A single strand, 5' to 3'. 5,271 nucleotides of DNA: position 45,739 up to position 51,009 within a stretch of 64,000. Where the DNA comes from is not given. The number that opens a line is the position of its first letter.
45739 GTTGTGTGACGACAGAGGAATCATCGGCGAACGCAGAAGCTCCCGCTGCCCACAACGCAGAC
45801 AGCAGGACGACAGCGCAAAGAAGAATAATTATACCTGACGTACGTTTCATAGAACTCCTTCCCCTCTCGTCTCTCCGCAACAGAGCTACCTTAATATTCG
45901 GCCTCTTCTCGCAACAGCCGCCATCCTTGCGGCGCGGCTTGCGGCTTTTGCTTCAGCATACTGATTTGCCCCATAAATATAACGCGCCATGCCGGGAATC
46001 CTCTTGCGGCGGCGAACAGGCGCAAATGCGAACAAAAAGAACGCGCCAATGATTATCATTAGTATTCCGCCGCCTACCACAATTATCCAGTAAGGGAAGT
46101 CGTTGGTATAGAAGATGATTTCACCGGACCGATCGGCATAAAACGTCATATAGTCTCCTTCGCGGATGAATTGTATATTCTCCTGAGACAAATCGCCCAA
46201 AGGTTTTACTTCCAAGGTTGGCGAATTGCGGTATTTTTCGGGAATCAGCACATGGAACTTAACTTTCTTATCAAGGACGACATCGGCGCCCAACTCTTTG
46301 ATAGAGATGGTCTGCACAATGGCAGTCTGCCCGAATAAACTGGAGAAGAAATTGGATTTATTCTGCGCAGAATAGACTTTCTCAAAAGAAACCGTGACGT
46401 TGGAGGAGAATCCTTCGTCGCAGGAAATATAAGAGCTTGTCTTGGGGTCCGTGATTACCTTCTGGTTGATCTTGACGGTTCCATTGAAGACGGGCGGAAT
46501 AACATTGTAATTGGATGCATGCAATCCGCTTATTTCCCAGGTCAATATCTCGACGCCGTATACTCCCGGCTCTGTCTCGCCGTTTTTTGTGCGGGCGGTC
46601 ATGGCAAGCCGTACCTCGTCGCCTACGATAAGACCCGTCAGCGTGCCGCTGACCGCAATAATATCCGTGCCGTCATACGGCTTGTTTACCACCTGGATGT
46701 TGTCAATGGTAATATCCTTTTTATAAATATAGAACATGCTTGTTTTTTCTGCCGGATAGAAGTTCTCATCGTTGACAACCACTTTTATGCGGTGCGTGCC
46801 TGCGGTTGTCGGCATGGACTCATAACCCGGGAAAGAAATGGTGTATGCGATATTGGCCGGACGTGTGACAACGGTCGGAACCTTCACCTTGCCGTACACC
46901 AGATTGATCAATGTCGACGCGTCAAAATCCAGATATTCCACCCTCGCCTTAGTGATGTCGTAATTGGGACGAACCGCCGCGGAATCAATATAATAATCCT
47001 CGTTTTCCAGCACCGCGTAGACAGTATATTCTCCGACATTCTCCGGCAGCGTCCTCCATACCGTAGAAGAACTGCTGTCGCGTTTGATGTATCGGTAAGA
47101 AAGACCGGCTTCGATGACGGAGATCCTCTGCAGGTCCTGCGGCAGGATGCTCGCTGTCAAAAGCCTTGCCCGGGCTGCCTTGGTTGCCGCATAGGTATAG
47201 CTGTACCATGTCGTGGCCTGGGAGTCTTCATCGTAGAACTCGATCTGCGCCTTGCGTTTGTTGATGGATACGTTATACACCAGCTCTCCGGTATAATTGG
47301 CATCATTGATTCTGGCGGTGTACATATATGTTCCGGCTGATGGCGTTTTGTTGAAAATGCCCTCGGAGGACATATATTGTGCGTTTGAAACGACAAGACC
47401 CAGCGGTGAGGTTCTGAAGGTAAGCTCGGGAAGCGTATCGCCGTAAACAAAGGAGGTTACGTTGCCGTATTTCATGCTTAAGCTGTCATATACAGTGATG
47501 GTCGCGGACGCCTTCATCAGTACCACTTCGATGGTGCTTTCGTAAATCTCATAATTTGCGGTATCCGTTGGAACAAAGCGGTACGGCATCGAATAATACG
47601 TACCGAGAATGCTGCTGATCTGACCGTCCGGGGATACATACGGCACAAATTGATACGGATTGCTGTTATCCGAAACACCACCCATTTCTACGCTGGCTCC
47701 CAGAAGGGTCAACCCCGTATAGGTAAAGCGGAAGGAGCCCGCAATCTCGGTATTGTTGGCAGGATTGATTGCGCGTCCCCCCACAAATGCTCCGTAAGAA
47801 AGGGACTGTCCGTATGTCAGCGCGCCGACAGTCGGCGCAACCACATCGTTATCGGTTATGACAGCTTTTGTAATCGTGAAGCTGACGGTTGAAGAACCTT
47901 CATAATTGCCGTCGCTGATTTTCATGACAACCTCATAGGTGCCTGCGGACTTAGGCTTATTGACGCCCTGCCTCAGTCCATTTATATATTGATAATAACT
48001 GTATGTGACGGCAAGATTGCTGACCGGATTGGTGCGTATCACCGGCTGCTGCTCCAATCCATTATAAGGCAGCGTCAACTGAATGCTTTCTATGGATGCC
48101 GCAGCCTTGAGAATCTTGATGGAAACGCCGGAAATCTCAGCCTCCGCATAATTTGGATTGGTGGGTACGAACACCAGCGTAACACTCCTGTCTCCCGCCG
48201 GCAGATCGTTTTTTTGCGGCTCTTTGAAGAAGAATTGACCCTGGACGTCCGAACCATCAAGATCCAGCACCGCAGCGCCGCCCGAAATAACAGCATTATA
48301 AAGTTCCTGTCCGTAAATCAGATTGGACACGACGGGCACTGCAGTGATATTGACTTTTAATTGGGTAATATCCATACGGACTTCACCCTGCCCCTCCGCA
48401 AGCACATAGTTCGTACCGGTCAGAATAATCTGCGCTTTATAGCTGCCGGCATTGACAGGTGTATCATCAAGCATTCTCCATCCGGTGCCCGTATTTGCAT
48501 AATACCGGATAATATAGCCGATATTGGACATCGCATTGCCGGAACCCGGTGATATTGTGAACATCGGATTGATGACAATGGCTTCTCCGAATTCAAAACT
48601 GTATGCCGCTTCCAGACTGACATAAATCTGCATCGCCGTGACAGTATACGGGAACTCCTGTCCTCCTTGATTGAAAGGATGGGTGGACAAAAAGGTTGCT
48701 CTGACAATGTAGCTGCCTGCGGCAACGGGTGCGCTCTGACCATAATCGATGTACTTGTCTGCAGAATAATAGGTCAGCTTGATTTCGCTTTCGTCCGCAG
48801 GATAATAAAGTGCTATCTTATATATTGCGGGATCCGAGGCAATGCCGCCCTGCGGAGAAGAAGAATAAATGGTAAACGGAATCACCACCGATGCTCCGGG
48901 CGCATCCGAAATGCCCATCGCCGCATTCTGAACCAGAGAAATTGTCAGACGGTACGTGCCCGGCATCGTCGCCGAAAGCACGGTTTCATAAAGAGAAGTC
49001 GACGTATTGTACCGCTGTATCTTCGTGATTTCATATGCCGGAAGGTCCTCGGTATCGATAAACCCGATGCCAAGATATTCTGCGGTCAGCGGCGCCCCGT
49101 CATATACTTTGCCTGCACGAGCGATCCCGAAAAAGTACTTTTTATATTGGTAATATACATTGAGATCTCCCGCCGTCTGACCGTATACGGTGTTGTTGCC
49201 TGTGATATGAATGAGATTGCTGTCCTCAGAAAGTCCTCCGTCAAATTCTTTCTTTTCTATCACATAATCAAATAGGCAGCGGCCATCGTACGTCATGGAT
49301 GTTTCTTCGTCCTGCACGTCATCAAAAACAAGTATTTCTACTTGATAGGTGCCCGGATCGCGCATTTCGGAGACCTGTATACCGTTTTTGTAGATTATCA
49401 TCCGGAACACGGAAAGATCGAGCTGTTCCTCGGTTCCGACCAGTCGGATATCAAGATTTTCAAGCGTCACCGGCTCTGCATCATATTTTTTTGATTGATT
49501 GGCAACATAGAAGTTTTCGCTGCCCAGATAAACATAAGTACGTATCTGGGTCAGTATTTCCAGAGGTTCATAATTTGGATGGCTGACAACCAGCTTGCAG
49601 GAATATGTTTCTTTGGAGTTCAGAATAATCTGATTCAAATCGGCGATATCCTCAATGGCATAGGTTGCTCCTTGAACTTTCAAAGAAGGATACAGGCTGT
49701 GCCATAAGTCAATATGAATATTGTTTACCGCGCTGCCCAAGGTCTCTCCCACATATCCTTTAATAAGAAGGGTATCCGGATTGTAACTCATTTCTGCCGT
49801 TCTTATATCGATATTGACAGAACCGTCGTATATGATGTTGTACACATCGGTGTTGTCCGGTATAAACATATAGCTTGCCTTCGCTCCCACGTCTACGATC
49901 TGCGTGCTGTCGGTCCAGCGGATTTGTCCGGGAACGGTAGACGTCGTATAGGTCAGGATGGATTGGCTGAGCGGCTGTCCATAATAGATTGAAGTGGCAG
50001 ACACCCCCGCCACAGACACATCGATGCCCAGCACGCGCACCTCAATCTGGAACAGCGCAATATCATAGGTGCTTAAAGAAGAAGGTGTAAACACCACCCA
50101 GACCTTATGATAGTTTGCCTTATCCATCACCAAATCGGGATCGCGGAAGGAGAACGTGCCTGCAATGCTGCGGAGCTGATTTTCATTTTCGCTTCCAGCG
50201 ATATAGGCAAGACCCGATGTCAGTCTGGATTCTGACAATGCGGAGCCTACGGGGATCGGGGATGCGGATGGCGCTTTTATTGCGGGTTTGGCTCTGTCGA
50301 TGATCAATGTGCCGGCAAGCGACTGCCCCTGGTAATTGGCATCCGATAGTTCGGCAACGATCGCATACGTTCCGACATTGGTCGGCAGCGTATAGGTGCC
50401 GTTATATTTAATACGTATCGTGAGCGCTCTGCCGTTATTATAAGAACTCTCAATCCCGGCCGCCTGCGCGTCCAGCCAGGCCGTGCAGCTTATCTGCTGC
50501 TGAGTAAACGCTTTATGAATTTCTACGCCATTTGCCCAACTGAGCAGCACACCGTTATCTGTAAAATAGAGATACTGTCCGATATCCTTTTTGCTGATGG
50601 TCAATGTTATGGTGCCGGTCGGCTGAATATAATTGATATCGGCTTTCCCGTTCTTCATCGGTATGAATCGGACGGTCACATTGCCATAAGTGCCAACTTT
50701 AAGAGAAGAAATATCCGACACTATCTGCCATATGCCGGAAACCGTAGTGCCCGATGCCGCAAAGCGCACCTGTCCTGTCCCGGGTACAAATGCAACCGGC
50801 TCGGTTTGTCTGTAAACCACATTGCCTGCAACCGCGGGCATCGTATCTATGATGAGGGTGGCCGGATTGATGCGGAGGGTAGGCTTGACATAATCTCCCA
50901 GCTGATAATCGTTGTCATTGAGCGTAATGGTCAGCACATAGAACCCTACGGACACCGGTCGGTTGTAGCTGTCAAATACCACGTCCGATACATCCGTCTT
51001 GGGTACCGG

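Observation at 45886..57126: Architecture of the 3,746-aa protein: distal jelly-roll-like tip, ~8 kb of divergent Ig/MBG-like modules, C-terminal TM anchor instead of LPXTG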

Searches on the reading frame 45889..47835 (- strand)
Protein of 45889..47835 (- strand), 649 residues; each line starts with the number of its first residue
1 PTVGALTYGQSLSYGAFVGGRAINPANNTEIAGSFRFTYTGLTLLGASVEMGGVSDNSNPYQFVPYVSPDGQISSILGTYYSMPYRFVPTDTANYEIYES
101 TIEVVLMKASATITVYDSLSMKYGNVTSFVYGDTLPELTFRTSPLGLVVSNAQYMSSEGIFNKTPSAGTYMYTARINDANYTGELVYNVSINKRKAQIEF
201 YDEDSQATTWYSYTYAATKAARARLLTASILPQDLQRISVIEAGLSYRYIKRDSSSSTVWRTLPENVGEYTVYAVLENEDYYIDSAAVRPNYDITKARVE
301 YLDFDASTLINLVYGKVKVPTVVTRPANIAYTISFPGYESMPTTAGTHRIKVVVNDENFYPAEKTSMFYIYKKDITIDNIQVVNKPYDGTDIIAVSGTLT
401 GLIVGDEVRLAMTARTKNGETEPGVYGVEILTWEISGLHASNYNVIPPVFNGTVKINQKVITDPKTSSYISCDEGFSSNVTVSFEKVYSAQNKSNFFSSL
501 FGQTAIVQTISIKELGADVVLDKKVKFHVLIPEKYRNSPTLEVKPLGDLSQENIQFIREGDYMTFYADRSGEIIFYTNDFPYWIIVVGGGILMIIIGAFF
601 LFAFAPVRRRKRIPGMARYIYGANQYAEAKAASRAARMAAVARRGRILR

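Call 40: find_related_loci(query=A2, collection=genome_contigs, flank=10000)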
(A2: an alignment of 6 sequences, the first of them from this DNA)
Query A2 (649 aa) in genome_contigs; peptide patterns used: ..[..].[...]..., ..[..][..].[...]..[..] (x = any residue, [..] = any of these).
115 stretches matched a pattern; 40 encode a relative of the query (tblastn E <= 1e-3); 40 distinct loci.
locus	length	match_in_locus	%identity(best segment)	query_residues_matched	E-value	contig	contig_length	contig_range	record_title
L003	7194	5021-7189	73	1-556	0e+0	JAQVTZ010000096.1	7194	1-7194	MAG: Clostridia bacterium isolate STF1_44 NODE_37356_length_7194_cov_4.373143_Sandtown_F1, whole genome shotgun sequence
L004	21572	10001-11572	65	127-649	0e+0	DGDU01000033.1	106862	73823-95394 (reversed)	MAG TPA_asm: Christensenella sp. UBA3944 UBA3944_contig_5383, whole genome shotgun sequence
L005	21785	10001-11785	42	1-640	6e-152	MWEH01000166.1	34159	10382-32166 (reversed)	MAG: Firmicutes bacterium ADurb.Bin080 BWX72_contig000166, whole genome shotgun sequence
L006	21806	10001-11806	40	1-646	9e-150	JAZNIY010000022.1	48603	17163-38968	MAG: Candidatus Stercoripulliclostridium sp. isolate T1900044682_TS20190148.MAGScoT_cleanbin_000015 SGB_1698_k141_642562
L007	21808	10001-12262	40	1-630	2e-145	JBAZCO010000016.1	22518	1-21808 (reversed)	MAG: Clostridia bacterium isolate SO_2017_LW2_74 scaffold_5119_c1_LW138R_2017, whole genome shotgun sequence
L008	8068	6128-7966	39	1-646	3e-144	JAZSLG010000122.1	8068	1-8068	MAG: Candidatus Stercoripulliclostridium sp. isolate T1900044558_TS20190024.MAGScoT_cleanbin_000033 SGB_336_k141_810380,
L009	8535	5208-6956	40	1-630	9e-144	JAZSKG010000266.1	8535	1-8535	MAG: Candidatus Stercoripulliclostridium sp. isolate T1900044561_TS20190027.MAGScoT_cleanbin_000024 SGB_368_k141_1714123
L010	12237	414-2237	41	1-647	1e-141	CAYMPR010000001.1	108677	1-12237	MAG TPA_asm: uncultured Christensenellaceae bacterium isolate binchicken_co154_75 genome assembly, contig: NODE_118_leng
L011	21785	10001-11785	41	1-640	9e-140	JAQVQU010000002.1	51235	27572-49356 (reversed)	MAG: Clostridia bacterium isolate STF1_234 NODE_1244_length_51235_cov_18.224877_Sandtown_F1, whole genome shotgun sequen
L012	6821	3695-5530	42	1-647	2e-134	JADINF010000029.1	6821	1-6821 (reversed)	MAG: Candidatus Stercoripulliclostridium pullicola isolate 517 H1M14__C61928_L6821_SRR9113716, whole genome shotgun sequ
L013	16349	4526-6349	42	1-647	2e-131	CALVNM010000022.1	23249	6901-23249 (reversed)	MAG: uncultured Clostridia bacterium isolate BRZ_GG__bin59 genome assembly, contig: BRZ_GG__NODE_2952_length_23249_cov_4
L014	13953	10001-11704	40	1-611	7e-130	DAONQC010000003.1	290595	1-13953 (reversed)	MAG TPA_asm: Clostridia bacterium isolate AMR_MDS_4340 NODE_7_length_290595_cov_8.932223, whole genome shotgun sequence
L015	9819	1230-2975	42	1-621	3e-128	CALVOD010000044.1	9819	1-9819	MAG: uncultured Clostridia bacterium isolate BRZ_AB__bin25 genome assembly, contig: BRZ_AB__NODE_6767_length_9819_cov_11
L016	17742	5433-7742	37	1-637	1e-124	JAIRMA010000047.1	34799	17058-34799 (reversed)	MAG: Christensenellaceae bacterium isolate Cc175_bin76 k119_91918, whole genome shotgun sequence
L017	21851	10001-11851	39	1-649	4e-124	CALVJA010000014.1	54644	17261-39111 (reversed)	MAG: uncultured Clostridia bacterium isolate BRZ_CF__bin14 genome assembly, contig: BRZ_CF__NODE_753_length_54644_cov_10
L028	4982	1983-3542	39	87-615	6e-97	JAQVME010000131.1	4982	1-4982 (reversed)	MAG: Clostridia bacterium isolate STF1_126 NODE_68448_length_4982_cov_2.913697_Sandtown_F1, whole genome shotgun sequenc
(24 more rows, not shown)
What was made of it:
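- The scan found 40 loci, labelled Christensenella, Christensenellaceae, Christensenellales, Candidatus Stercoripulliclostridium, Catabacter or unclassified Clostridia/Clostridiales/Bacillota/Firmicutes (call 40).
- Tried and rejected: The tail alignment was used instead (call 40).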

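Call 55: predict_structure(alignment_id=A2)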
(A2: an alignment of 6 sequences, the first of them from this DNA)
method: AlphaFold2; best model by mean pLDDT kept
length: 649 residues; sequences in the alignment: 6
mean_pLDDT: 74.5   pTM: 0.43
mean pLDDT of the five models: 74.5, 71.6, 67.3, 57.0, 52.8
residues with pLDDT >= 90: 155; 70-90: 292; 50-70: 94; < 50: 108
segments of 3 or more residues with pLDDT < 50: 2-18, 39-79, 119-125, 489-502, 605-625, 644-649
pLDDT, mean of each block of 10 residues (from residue 1): 45 44 76 64 35 32 37 45 70 80 62 66 56 85 80 86 87 83 83 93 91 90 93 92 93 75 90 93 88 93 90 88 91 93 92 93 93 87 70 75 86 82 81 87 84 79 85 76 72 43 68 81 86 80 80 83 89 74 55 65 43 32 48 57 45
secondary structure, 60 per line:
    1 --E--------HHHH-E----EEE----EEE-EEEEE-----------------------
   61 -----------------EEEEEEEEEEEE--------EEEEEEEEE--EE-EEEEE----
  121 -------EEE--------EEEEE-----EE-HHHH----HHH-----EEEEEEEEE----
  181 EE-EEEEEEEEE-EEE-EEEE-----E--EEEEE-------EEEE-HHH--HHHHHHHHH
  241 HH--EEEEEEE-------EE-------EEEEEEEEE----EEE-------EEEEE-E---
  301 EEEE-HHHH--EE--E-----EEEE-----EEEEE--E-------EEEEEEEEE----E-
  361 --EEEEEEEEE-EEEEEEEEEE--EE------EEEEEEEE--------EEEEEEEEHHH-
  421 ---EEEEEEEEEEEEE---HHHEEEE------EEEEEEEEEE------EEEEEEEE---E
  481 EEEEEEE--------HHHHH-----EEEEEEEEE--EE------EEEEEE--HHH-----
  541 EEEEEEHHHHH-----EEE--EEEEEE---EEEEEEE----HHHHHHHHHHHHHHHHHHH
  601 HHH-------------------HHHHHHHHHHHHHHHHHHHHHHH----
elements in order: H12-15 E22-24 E29-31 E33-37 E78-89 E98-106 E112-116 E128-130 E139-143 H152-155 E168-176 E184-192 E194-196 E198-201 E210-214 E222-225 H232-242 E245-251 E268-276 E281-283 E291-295 E301-304 H306-309 E322-325 E331-335 E346-354 E363-371 E373-382 E393-400 E409-416 E424-436 E443-446 E453-462 E469-476 E480-487 H496-500 E506-514 E525-530 E541-546 H547-551 E557-559 E562-567 E571-577 H582-603 H623-645
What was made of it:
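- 46501..46722 (-): Last stalk module, aa 3469-3542, YDG-like (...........). Well predicted in the tail model (call 55).
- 46021..46089 (-): C-terminal transmembrane helix, aa 3680-3702. Predicted as a helix, model residues 582-603 (call 55).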

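Call 59: fold_search(model_id=the predicted structure, library=pdb)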
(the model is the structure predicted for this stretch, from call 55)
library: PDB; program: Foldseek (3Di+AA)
matches with E <= 10: 685; with E <= 0.001: 30
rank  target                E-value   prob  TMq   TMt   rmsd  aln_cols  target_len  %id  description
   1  8q6t_I                2.7e-06  0.99  0.16  0.12  25.9       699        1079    9  Helical reconstruction of the relaxed thick filament from FIB milled left ventricular mouse myofibrils (released 2023-11-01)
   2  9flp_A                3.3e-06  0.98  0.15  0.11  26.4       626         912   10  CryoEM structure of the neck (1403-2314) in the grappling hook protein A (GhpA) in the bacterium Aureispira sp. CCB-QB (released 2024-10-16)
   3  3dmk_B                3.3e-06  0.93  0.12  0.12  47.9       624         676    9  Crystal structure of Down Syndrome Cell Adhesion Molecule (DSCAM) isoform 1.30.30, N-terminal eight Ig domains (released 2008-10-07)
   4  7stz_C                1.4e-05  0.97  0.12  0.14  23.3       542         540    8  Crystal Structure of Human E-cadherin EC1-5 bound by mouse monoclonal antibody Fab mAb-1_19A11 (released 2022-01-26)
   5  3q2v_A                2.3e-05  0.97  0.12  0.14  23.4       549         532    8  Crystal structure of mouse E-cadherin ectodomain (released 2011-04-06)
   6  5v5x_B                4.1e-05  0.98  0.13  0.17  16.2       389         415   12  Protocadherin gammaB7 EC3-6 cis-dimer structure (released 2017-11-01)
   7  5k6w_A                9.9e-05  0.94  0.15  0.19  40.1       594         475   10  Sidekick-1 immunoglobulin domains 1-5 (released 2016-09-28)
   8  9flu_A                1.0e-04  0.98  0.14  0.23  14.4       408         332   12  CryoEM structure of the fragment-1 (3402-3733) in the grappling hook protein A (GhpA) in the bacterium Aureispira sp.  (released 2024-10-16)
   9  5szo_B                1.0e-04  0.95  0.12  0.16  16.7       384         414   10  Protocadherin Gamma B7 extracellular cadherin domains 1-4 P41212 crystal form (released 2016-10-19)
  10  9flv_A                1.3e-04  0.94  0.14  0.19  15.3       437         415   11  CryoEM structure of the fragment-5 (2393-2807) in the grappling hook protein A (GhpA) in the bacterium Aureispira sp.  (released 2024-10-16)
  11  5k6u_A                2.0e-04  0.54  0.09  0.14  45.4       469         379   12  Sidekick-1 immunoglobulin domains 1-4, crystal form 1 (released 2016-09-28)
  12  9ijj_4H               2.3e-04  0.93  0.21  0.06  25.0       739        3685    9  In situ structure of the central apparatus in mouse sperm axoneme. (released 2025-06-04)
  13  5v5x_D                2.3e-04  0.90  0.12  0.16  17.3       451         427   11  Protocadherin gammaB7 EC3-6 cis-dimer structure (released 2017-11-01)
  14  3prx_B                2.4e-04  0.72  0.12  0.07  50.8       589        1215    9  Structure of Complement C5 in Complex with CVF and SSL7 (released 2011-01-19)
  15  8egx_B                2.5e-04  0.51  0.11  0.14  17.5       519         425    8  Complex of Fat4(EC1-4) bound to Dchs1(EC1-4) (released 2023-02-22)
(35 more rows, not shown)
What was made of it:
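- Closest known: GhpA, the giant 'grappling hook' surface fibre of Aureispira. Same: It is a giant surface protein built of long strings of Ig-like domains, and it is among the top structural matches for the stalk (call 59).
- Structure: the tail model (pLDDT 74.5, with aa ~3230-3580 at 85-93) matches strings of Ig/cadherin-like domains such as titin/MyBP-C, the GhpA grappling hook, DSCAM and cadherins (calls 55, 59). The tail model also matches cadherin and protocadherin strings (call 59). Cadherin-like matches are generic for strings of beta sandwiches: target TM-scores are 0.06-0.23 with rmsd mostly above 14 A (call 59).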

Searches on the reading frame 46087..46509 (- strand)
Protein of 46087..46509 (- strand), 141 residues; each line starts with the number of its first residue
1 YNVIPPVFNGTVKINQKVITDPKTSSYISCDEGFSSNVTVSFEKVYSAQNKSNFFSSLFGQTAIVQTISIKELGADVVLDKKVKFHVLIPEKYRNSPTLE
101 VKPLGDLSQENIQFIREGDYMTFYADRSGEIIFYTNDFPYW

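Call 30: search_protein_families(library=pfam, proteins=[window:46087-46509:-], max_evalue=10)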
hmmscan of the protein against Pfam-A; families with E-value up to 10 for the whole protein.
window:46087-46509:- (141 aa): 0 families

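Call 79: search_solved_structures(query=A4, max_evalue=10)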
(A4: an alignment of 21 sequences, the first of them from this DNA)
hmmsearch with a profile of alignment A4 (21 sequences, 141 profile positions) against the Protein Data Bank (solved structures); distinct sequences matched with E-value up to 10: 9.
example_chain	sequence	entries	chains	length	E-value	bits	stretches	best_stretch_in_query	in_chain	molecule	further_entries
9ryj_1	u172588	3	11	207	0.077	16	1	81-125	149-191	Riboflavin synthase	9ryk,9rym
1cm2_A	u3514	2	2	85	0.23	14.5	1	8-86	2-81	HISTIDINE-CONTAINING PROTEIN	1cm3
9s8b_C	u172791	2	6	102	0.25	14.4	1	7-86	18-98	Phosphocarrier protein HPr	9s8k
3ccd_A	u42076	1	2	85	0.26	14.4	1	8-86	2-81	Phosphocarrier protein HPr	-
1ggr_B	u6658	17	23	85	0.29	14.2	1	8-86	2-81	PHOSPHOCARRIER PROTEIN HPR | HISTIDINE-CONTAINING PHOSPHOCARRIER PROTEIN HPR | PHOSPHO-HPR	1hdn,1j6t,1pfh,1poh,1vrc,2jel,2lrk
4xwj_B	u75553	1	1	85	0.44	13.6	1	10-86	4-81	Phosphocarrier protein HPr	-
1opd_A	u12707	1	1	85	0.47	13.5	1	8-86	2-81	HISTIDINE-CONTAINING PROTEIN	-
9y6s_6I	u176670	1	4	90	0.78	12.8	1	113-135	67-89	Dynein light chain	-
6s9f_A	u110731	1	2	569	0.85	12.7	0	98-131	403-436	Tyrosine-protein kinase-like otk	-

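Call 80: find_homologous_proteins(query=A4, max_evalue=0.001)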
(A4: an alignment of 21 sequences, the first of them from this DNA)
Query A4 (21 sequences) (141 aa, profile of the alignment): 5 proteins with E <= 0.001 among 671 candidates.
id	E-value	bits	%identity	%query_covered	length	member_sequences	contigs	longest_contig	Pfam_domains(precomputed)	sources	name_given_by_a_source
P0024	5.0e-55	203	55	100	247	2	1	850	-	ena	-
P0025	7.6e-53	196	64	91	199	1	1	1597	-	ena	-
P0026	2.5e-50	188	45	92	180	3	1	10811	-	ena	-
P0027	5.1e-46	174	35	96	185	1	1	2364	-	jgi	jgi:hypothetical protein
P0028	3.7e-45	171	37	91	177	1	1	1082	-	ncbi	-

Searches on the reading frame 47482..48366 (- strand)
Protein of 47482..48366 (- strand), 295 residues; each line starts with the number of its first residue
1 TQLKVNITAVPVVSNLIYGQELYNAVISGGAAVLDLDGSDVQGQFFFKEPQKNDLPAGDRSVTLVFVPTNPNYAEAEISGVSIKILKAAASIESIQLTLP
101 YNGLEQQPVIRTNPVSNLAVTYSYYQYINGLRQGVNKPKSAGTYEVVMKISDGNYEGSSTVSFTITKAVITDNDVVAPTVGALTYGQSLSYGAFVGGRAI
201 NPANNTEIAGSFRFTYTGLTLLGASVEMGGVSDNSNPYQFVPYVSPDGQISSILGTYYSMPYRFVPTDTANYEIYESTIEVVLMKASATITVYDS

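Call 30: search_protein_families(library=pfam, proteins=[window:47482-48366:-], max_evalue=10)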
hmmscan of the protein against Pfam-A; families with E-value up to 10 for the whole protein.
window:47482-48366:- (295 aa): 1 family
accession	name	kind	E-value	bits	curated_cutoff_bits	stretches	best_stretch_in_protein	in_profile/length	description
PF18887.5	MBG_3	-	3.8e-10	40.1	25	1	95-168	6-71/72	MBG domain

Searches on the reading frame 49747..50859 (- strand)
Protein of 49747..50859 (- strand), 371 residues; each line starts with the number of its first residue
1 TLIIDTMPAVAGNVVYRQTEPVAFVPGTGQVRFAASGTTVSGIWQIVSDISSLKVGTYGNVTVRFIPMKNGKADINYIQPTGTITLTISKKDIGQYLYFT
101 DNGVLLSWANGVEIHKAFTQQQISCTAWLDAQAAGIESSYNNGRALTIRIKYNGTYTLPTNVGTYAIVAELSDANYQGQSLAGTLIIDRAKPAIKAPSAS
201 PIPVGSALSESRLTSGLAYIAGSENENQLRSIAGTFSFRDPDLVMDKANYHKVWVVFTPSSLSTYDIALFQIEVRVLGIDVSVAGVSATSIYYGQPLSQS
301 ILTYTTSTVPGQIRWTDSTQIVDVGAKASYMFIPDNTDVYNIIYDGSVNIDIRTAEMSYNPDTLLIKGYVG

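Call 30: search_protein_families(library=pfam, proteins=[window:49747-50859:-], max_evalue=10)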
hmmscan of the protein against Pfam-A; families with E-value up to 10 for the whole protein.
window:49747-50859:- (371 aa): 2 families
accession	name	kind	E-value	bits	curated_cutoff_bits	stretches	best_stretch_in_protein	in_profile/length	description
PF18887.5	MBG_3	-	1.3e-10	41.6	25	1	145-190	27-71/72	MBG domain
PF07705.17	CARDB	-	0.14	12.8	22.7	1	30-77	39-81/101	CARDB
